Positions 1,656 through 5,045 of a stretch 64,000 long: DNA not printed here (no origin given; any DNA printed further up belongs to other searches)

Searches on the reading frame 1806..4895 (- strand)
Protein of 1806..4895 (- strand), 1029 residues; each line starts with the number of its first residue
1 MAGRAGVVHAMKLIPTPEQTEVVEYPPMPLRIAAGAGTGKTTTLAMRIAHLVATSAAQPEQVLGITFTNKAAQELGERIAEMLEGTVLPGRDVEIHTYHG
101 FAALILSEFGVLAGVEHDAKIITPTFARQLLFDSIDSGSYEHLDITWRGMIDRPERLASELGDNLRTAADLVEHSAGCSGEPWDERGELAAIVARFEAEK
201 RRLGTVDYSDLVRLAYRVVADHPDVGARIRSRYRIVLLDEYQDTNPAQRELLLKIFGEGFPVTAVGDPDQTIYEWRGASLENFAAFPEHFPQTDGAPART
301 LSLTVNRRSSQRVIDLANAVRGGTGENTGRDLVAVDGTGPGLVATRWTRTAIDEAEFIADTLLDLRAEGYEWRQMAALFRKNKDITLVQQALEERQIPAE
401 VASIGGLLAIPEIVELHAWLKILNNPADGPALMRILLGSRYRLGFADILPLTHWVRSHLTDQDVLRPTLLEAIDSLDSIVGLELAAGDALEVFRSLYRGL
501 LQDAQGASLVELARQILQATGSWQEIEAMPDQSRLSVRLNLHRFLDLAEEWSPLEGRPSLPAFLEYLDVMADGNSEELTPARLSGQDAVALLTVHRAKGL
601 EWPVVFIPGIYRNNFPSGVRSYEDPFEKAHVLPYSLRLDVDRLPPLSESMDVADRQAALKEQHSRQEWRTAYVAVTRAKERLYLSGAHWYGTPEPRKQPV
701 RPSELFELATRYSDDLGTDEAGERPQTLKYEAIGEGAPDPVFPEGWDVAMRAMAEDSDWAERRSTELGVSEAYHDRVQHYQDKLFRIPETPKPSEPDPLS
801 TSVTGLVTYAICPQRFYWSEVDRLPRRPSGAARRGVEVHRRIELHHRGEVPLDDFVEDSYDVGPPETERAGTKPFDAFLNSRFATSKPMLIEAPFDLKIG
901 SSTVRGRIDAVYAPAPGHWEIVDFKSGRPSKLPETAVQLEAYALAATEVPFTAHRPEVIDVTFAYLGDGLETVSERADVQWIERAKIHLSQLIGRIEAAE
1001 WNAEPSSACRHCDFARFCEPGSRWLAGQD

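Call 13: search_protein_families(library=pfam, proteins=[window:1806-4895:-])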
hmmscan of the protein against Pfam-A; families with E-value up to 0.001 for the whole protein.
window:1806-4895:- (1029 aa): 6 families
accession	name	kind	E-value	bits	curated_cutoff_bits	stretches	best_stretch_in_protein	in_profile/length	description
PF00580.27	UvrD-helicase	-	4.7e-56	190.9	23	1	16-291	2-271/271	UvrD/REP helicase N-terminal domain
PF13361.12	UvrD_C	-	1.3e-32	114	25.6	1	302-685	2-346/350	UvrD-like helicase C-terminal domain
PF12705.13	PDDEXK_1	-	2.4e-24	87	22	1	801-1019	2-247/247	PD-(D/E)XK nuclease superfamily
PF13245.12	AAA_19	-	3.9e-19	69.6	25.1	1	26-274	10-132/134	AAA domain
PF13538.12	UvrD_C_2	-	1.9e-10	40.9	27.4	1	590-610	3-23/52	UvrD-like helicase C-terminal domain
PF13604.12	AAA_30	-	1.5e-07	31.8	27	1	32-79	23-66/191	AAA domain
